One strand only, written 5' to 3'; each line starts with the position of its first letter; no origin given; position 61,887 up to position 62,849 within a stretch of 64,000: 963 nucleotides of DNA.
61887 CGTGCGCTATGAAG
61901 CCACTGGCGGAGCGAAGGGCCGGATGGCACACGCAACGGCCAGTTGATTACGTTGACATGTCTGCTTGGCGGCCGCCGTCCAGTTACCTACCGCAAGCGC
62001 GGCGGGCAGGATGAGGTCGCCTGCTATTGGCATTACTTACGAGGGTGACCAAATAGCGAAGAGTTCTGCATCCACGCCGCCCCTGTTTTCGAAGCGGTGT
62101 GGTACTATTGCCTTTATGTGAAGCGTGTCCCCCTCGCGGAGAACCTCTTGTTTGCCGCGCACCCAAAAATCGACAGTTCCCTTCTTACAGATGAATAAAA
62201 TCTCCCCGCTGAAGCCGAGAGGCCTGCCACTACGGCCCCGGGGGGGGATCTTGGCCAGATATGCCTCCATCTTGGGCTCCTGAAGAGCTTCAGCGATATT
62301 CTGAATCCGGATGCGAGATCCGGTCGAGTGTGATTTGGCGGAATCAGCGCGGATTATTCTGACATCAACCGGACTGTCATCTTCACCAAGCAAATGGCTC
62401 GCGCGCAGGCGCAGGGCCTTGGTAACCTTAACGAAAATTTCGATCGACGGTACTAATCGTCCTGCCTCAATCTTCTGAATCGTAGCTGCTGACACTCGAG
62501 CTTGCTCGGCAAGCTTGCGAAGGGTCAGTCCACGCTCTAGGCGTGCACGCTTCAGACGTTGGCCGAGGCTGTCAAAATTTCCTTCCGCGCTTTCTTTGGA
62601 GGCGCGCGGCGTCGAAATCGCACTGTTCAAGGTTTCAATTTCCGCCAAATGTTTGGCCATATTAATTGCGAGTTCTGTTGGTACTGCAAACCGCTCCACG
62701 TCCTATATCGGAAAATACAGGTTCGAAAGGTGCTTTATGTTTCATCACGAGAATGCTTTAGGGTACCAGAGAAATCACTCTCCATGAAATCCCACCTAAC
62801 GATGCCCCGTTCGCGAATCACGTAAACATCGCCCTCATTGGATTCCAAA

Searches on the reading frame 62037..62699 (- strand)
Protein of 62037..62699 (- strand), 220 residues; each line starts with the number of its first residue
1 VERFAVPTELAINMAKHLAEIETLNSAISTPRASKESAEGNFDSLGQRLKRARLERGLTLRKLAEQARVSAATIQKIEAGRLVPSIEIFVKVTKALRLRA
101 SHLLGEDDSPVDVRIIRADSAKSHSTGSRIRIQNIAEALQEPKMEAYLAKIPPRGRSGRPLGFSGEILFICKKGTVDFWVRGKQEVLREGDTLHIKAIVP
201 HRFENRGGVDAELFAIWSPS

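Call 84: search_protein_families(library=pfam, proteins=[window:62037-62699:-], max_evalue=0.1)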
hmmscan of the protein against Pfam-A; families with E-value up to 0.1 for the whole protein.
window:62037-62699:- (220 aa): 8 families
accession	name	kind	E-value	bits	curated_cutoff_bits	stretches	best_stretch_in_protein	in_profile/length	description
PF07883.17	Cupin_2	-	1.4e-11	44.3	27.2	1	150-216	4-69/70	Cupin domain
PF13560.12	HTH_31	-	1.6e-11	44.8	27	1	45-98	2-56/64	Helix-turn-helix domain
PF01381.28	HTH_3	-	3.1e-11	43.6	23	1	49-99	1-51/55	Helix-turn-helix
PF12844.13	HTH_19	-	2e-09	37.6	30.2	1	46-95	1-50/64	Helix-turn-helix domain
PF13413.12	HTH_25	-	4.1e-06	27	24.6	1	48-81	1-34/62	Helix-turn-helix domain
PF02311.25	AraC_binding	-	0.0013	18.9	21.1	1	167-214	25-72/135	AraC-like ligand binding domain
PF01371.25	Trp_repressor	-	0.0084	16.6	27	1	43-76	33-68/88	Trp repressor protein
PF13443.12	HTH_26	-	0.037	14.7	22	1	48-97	1-51/63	Cro/C1-type HTH DNA-binding domain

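Call 85: search_protein_families(library=padloc, proteins=[window:62037-62699:-], max_evalue=0.1)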
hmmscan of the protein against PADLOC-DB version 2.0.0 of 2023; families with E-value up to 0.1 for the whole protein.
window:62037-62699:- (220 aa): 19 families
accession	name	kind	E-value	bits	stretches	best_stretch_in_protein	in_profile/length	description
PDLC04142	capH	-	8e-11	40.9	1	44-141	6-100/103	capH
PDLC02926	HTH_VI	-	6e-10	37.3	1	45-104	2-61/92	-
PDLC03944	RmrA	-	4.4e-09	33.9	1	46-113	8-75/384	-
PDLC03954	RmrA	-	4.4e-09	33.8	1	46-110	12-76/380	-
PDLC03951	RmrA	-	5e-09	33.6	1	46-106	10-70/400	-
PDLC03947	RmrA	-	5e-09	33.5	1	43-105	10-72/383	-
PDLC03946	RmrA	-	6.4e-09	33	1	47-126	5-84/357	-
PDLC03949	RmrA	-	7.5e-09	32.9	1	47-114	5-72/363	-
PDLC03948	RmrA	-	1.7e-07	28.5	1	45-105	9-69/397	-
PDLC03943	RmrA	-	1.8e-05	22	1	46-137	4-93/370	-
PDLC03952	RmrA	-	2.2e-05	21.5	1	27-110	6-88/395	-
PDLC03955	RmrA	-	6.8e-05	20.3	1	32-102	10-78/371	-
PDLC03956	RmrA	-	0.00015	18.9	1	45-109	9-74/399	-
PDLC04775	PDC-M69A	-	0.00079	17.9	1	41-117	4-80/113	-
PDLC03953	RmrA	-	0.00079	16.7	1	44-131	5-93/373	-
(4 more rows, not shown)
